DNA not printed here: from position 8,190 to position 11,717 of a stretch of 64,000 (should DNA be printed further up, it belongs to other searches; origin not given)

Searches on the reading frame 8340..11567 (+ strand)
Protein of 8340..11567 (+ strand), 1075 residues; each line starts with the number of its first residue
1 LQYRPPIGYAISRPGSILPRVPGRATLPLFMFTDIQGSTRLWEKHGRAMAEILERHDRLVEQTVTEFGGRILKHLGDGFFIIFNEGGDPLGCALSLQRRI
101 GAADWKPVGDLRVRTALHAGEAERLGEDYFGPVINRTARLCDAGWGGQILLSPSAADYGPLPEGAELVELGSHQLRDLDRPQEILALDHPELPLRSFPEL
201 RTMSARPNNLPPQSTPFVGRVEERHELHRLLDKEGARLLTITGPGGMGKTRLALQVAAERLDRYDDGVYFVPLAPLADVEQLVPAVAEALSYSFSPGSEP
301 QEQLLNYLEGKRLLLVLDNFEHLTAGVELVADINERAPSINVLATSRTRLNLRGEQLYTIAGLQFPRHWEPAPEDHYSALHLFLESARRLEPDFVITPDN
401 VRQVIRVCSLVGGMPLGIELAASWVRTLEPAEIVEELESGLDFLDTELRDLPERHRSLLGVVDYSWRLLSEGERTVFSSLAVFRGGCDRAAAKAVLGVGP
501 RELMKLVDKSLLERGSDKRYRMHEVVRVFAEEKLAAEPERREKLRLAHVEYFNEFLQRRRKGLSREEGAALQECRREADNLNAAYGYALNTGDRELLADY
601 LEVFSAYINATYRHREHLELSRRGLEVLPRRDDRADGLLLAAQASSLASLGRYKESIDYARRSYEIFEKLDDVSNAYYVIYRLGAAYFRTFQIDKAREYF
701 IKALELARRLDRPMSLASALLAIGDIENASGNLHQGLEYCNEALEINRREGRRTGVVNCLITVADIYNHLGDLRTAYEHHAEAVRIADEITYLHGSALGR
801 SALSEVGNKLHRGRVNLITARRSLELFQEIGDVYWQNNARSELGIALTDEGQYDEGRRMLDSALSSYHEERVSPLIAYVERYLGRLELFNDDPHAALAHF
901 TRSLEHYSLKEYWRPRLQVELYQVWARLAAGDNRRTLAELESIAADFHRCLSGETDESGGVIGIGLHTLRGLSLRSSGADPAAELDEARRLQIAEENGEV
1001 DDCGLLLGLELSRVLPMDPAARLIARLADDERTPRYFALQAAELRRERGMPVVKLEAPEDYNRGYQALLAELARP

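Call 16: search_protein_families(library=pfam, proteins=[window:8340-11567:+], max_evalue=0.01)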
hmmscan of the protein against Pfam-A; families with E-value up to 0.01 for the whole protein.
window:8340-11567:+ (1075 aa): 15 families
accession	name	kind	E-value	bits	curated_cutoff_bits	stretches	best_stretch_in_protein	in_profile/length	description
PF13424.12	TPR_12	-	3.9e-26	91.5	30.1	3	716-788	2-76/77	Tetratricopeptide repeat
PF17874.7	TPR_MalT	-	8.2e-12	45.5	45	1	641-942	5-305/336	MalT-like TPR region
PF00515.34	TPR_1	-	2.1e-10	40.4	27.8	1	680-707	4-31/34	Tetratricopeptide repeat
PF13181.12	TPR_8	-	4.3e-09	36.3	25.7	1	679-708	3-32/34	Tetratricopeptide repeat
PF07719.23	TPR_2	-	6.8e-09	35.6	27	1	679-708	3-32/34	Tetratricopeptide repeat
PF13401.12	AAA_22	-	1.4e-08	35.6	27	1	234-332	3-103/130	AAA domain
PF00931.28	NB-ARC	-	2.8e-08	33.8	23.5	1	228-347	10-136/248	NB-ARC domain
PF13374.12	TPR_10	-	5.2e-08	33.1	27.5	0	683-710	8-35/42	Tetratricopeptide repeat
PF13428.12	TPR_14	-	9.7e-08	32.4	23.5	0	842-867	6-31/44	Tetratricopeptide repeat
PF00211.25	Guanylate_cyc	-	1.2e-06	28.7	21.9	1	31-173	12-168/183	Adenylate and Guanylate cyclase catalytic domain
PF13191.12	AAA_16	-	1.5e-06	29.2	32.6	1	216-292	1-88/167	AAA ATPase domain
PF01637.24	ATPase_2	-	6.1e-06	26.6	33.2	1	217-273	1-57/225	ATPase domain predominantly from Archaea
PF25199.1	nSTAND_NTPase5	-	7.4e-05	23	34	1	228-349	33-135/145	Novel STAND NTPase 5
PF05729.18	NACHT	-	0.0003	21.1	26.7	1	238-339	2-106/167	NACHT domain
PF14938.12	SNAP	-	0.00065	19.7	25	1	685-784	82-182/282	Soluble NSF attachment protein, SNAP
